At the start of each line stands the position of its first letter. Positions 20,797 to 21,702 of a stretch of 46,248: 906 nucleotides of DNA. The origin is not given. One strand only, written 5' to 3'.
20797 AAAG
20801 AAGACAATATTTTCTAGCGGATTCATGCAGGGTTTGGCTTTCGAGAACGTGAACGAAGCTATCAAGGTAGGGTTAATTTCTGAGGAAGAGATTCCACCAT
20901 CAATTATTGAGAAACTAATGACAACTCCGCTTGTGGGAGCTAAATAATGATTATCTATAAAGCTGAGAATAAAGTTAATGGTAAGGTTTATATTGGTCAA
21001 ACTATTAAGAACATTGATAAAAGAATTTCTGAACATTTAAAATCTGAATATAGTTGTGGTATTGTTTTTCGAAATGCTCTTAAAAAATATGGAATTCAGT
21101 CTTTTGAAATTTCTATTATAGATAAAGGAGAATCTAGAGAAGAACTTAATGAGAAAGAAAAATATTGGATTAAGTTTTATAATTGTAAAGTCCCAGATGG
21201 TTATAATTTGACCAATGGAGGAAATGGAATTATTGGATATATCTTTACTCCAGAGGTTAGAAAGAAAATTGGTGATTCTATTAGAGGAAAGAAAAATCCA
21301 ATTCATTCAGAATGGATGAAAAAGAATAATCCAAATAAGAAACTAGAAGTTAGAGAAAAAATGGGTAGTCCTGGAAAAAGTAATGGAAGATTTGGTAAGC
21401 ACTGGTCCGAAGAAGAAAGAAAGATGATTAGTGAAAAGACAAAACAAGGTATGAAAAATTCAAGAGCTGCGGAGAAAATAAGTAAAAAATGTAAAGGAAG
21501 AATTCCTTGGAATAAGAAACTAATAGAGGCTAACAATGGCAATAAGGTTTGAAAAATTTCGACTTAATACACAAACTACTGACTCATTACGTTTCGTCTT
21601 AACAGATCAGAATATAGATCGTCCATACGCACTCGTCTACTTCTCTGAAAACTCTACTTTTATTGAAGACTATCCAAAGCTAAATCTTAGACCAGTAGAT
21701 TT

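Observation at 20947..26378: Paralogous GIY-YIG homing endonuclease genes inserted flush against both ends of the RNA polymerase beta gene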

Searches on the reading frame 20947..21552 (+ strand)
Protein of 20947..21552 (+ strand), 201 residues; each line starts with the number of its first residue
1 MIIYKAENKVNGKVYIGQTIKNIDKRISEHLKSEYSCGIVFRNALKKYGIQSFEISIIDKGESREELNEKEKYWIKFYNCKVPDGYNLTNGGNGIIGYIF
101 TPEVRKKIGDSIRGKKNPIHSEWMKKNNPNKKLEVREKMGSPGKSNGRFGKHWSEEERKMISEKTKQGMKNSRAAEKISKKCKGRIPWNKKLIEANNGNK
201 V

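Call 6: search_protein_families(library=pfam, proteins=[window:20947-21552:+], max_evalue=0.01)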
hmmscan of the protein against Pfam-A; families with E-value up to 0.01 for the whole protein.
window:20947-21552:+ (201 aa): 2 families
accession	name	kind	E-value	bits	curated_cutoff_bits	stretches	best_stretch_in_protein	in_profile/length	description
PF01541.30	GIY-YIG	-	6.1e-12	46.1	22.6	1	2-79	3-73/78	GIY-YIG catalytic domain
PF07460.16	NUMOD3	-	0.0014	18.9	20.4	1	97-119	1-23/37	NUMOD3 motif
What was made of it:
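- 20947..21552 (+): GIY-YIG homing endonuclease gene, copy 1 (201 aa). The catalytic domain is about residues 1-92, followed by a NUMOD3-type C-terminal region. Pfam GIY-YIG E 6e-12 (call 6).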

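Call 24: find_encoding_contigs(protein=window:20947-21552:+, flank=10000, max_places=10)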
Protein window:20947-21552:+ (201 aa): no gene with exactly this product is on record in the collection.

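Call 25: find_homologous_proteins(query=window:20947-21552:+)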
Query window:20947-21552:+ (201 aa): 1386 proteins with E <= 0.001 among 1666 candidates; the best 120 are listed.
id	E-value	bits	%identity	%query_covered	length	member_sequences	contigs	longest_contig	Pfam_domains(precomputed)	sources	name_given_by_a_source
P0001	2.1e-127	441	100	100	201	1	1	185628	PF01541.31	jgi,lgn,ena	-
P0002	8.1e-48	181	53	92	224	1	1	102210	PF07460.17,PF01541.31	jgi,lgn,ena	-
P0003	4.7e-47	179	50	98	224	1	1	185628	PF07460.17,PF01541.31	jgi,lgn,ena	-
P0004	1.9e-43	167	50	90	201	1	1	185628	-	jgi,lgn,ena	-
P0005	7.4e-39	152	49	93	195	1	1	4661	PF07460.17,PF01541.31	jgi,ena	-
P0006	8.5e-39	152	48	92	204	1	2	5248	PF07460.17,PF01541.31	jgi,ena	jgi:hypothetical protein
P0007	2.1e-38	150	51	82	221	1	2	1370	PF07460.17,PF01541.31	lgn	-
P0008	7.8e-37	145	63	57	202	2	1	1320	PF01541.31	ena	-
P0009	1.3e-36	144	51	92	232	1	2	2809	PF07460.17,PF01541.31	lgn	-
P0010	4.2e-36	143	48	82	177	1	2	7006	PF01541.31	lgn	-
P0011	8.6e-36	142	49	95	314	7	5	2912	PF07460.17,PF01541.31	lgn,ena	-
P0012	9.9e-36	142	47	93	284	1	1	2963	PF07460.17,PF01541.31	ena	-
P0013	2.2e-35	140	47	92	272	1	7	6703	PF07460.17,PF01541.31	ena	-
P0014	2.5e-35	140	45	95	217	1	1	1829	PF07460.17,PF01541.31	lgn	-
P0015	1.2e-34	138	37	89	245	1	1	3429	PF07460.17,PF01541.31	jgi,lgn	jgi:group I intron endonuclease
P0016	1.3e-34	138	46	95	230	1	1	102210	PF07460.17,PF01541.31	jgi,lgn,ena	-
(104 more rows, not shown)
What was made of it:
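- Two of the four family members on the 185.6-kb source contig bracket the same gene, which is unlikely for random placement (call 25).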

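Call 26: find_encoding_contigs(protein=P0001, flank=10000, max_places=6)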
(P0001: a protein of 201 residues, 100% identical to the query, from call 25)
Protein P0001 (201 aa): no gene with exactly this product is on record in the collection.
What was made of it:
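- Tried and rejected: It failed for copy 1 (calls 24, 26), so the two other paralogues on the 185.6-kb contig could not be placed.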

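Call 28: find_encoding_contigs(protein=P0002, flank=10000, max_places=4)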
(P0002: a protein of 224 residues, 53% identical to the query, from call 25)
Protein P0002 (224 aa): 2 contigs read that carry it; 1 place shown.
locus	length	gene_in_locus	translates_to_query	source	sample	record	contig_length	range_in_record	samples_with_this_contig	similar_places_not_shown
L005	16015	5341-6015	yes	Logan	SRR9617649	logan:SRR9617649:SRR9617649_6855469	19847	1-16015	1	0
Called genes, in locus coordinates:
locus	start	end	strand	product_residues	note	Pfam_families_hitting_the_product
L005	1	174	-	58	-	?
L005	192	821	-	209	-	PF00684:DnaJ_CXXCXGXG (faint)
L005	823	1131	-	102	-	PF00958:GMP_synt_C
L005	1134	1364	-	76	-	-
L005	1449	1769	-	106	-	-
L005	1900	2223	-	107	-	-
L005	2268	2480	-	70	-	-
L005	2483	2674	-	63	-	-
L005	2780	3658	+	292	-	PF10127:RlaP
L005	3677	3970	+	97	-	-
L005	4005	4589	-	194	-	-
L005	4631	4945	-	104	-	-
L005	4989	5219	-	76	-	-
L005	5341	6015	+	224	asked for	PF01541:GIY-YIG, PF07460:NUMOD3 (faint)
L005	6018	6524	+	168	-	PF00782:DSPc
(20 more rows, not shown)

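Call 29: find_encoding_contigs(protein=P0016, flank=10000, max_places=4)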
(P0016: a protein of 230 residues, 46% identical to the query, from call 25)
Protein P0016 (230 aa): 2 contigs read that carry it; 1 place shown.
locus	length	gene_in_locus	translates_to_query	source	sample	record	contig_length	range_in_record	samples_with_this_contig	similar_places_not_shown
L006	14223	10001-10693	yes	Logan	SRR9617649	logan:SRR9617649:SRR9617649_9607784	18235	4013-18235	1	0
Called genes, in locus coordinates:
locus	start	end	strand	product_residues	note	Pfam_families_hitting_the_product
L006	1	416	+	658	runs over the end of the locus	-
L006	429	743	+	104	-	-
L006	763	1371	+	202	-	-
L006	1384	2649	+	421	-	-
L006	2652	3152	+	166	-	PF00293:NUDIX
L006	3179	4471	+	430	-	PF01075:Glyco_transf_9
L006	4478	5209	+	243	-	PF07460:NUMOD3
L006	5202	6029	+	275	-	-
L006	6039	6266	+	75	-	PF20657:DUF6811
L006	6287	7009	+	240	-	PF07460:NUMOD3 (faint), PF18741:MTES_1575 (weak), PF04480:DUF559 (weak)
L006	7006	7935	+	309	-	-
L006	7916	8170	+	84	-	-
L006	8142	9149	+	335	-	PF13692:Glyco_trans_1_4, PF00534:Glycos_transf_1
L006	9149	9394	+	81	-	-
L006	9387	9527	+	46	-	-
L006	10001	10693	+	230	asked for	PF01541:GIY-YIG, PF07460:NUMOD3 (faint)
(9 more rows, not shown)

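Call 36: search_solved_structures(query=window:20947-21552:+, max_evalue=0.01, show_alignments=2)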
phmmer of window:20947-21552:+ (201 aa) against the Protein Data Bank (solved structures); distinct sequences matched with E-value up to 0.01: 2.
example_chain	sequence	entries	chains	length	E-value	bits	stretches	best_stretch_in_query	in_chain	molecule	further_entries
1mk0_A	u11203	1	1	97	4.8e-07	33.1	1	3-90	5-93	Intron-associated endonuclease 1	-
1ln0_A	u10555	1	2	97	5.3e-07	33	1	3-90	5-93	intron-associated endonuclease 1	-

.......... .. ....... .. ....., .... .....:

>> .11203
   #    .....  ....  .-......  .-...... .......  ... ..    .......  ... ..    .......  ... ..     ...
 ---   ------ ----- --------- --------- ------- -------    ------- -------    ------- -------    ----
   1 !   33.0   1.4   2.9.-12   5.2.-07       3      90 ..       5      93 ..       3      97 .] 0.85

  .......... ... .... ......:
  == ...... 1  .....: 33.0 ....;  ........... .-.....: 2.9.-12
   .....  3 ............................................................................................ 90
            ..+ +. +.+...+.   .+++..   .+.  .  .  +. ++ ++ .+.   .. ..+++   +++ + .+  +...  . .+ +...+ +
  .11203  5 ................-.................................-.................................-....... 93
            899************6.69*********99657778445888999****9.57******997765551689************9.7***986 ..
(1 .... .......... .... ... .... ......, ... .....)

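Call 62: find_encoding_contigs(protein=P0010, flank=6000, max_places=2)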
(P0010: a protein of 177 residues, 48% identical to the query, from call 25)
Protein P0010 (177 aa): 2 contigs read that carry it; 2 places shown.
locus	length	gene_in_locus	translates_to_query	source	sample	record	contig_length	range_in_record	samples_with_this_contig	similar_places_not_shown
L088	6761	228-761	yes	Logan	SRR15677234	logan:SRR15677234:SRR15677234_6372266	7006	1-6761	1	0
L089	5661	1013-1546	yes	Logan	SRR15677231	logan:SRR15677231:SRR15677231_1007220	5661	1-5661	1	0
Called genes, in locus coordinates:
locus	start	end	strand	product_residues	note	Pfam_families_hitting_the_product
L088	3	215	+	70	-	?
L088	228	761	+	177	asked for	PF01541:GIY-YIG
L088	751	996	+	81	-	-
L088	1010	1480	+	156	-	-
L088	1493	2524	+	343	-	PF00149:Metallophos, PF12850:Metallophos_2 (weak)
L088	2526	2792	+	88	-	-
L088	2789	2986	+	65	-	-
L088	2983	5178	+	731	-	PF00005:ABC_tran (faint), PF13476:AAA_23 (faint), PF13304:AAA_21 (faint), PF02463:SMC_N (weak)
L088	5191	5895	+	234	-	-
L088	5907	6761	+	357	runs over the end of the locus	PF21189:PHA02142, PF09414:RNA_ligase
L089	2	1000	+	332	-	?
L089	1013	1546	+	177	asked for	PF01541:GIY-YIG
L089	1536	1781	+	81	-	-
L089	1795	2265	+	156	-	-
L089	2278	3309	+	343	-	PF00149:Metallophos, PF12850:Metallophos_2 (weak)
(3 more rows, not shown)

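Call 63: find_encoding_contigs(protein=P0005, flank=6000, max_places=2)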
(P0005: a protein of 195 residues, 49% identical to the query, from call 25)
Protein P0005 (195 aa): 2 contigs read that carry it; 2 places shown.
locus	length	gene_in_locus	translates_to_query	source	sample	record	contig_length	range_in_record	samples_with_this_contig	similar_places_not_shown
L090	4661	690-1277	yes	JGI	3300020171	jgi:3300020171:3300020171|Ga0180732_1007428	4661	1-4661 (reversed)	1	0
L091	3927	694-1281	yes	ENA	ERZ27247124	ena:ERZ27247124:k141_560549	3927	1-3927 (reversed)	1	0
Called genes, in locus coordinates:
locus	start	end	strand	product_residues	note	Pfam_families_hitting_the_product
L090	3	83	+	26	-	?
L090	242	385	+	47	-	-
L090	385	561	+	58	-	-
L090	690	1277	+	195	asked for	PF01541:GIY-YIG, PF07460:NUMOD3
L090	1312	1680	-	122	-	-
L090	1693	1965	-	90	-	-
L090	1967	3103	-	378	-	PF00772:DnaB, PF03796:DnaB_C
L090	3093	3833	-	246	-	-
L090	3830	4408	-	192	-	PF18741:MTES_1575 (weak), PF04480:DUF559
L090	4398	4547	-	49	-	-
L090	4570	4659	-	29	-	?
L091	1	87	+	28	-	?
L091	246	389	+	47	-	-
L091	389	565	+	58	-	-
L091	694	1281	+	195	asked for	PF01541:GIY-YIG, PF07460:NUMOD3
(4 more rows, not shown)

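Call 64: find_encoding_contigs(protein=P0006, flank=6000, max_places=2)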
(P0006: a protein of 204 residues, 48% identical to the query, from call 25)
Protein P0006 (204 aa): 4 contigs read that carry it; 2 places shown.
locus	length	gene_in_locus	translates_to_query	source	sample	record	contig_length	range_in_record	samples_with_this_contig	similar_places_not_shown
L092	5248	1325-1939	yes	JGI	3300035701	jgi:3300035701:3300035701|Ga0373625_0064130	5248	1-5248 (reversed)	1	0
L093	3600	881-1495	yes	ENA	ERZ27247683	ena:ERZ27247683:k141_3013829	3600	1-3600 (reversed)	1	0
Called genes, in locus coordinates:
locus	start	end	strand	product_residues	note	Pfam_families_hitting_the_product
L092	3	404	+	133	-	?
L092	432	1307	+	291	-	-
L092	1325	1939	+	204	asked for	PF01541:GIY-YIG, PF07460:NUMOD3 (weak)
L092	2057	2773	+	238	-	PF12322:T4_baseplate (weak)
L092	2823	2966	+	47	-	-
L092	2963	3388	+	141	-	PF04965:GPW_gp25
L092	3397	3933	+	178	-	-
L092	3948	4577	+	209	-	-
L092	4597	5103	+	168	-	-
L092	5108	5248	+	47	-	?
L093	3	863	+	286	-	?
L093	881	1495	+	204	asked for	PF01541:GIY-YIG, PF07460:NUMOD3 (weak)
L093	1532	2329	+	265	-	PF12322:T4_baseplate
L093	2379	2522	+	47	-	-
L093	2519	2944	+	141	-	PF04965:GPW_gp25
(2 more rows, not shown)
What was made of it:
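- Close homologues in other phages lie between unrelated conserved genes: a GIY-YIG-bearing contig with SbcCD-like genes further downstream, DnaB, baseplate, and others (calls 25, 28, 29, 62-64). The family is scattered over many unrelated loci, as expected of selfish elements (calls 28, 29, 62-64).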

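Call 70: search_protein_families(library=phrogs, proteins=[window:20947-21552:+], max_evalue=0.001)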
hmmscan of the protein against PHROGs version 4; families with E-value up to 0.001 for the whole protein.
window:20947-21552:+ (201 aa): 7 families
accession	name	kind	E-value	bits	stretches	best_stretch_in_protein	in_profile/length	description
phrog_314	-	DNA, RNA and nucleotide metabolism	3.5e-34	119.7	1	2-190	180-382/574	homing endonuclease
phrog_7168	-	DNA, RNA and nucleotide metabolism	1.8e-20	74.6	1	2-139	3-144/284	homing endonuclease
phrog_19446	-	DNA, RNA and nucleotide metabolism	3.5e-14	53.9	1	3-166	4-164/254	homing endonuclease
phrog_5123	-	DNA, RNA and nucleotide metabolism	1.2e-13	52.3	1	2-93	3-93/152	homing endonuclease with GIY-YIG motif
phrog_20015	-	DNA, RNA and nucleotide metabolism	2.4e-06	28.7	1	2-30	4-32/46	endonuclease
phrog_19106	-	unknown function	0.00012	23.1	1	6-94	40-127/197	-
phrog_3404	-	DNA, RNA and nucleotide metabolism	0.00025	21.9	1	3-80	5-81/235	HNH endonuclease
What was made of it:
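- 20947..21552 (+): PHROG 314 E 3.5e-34 (call 70).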
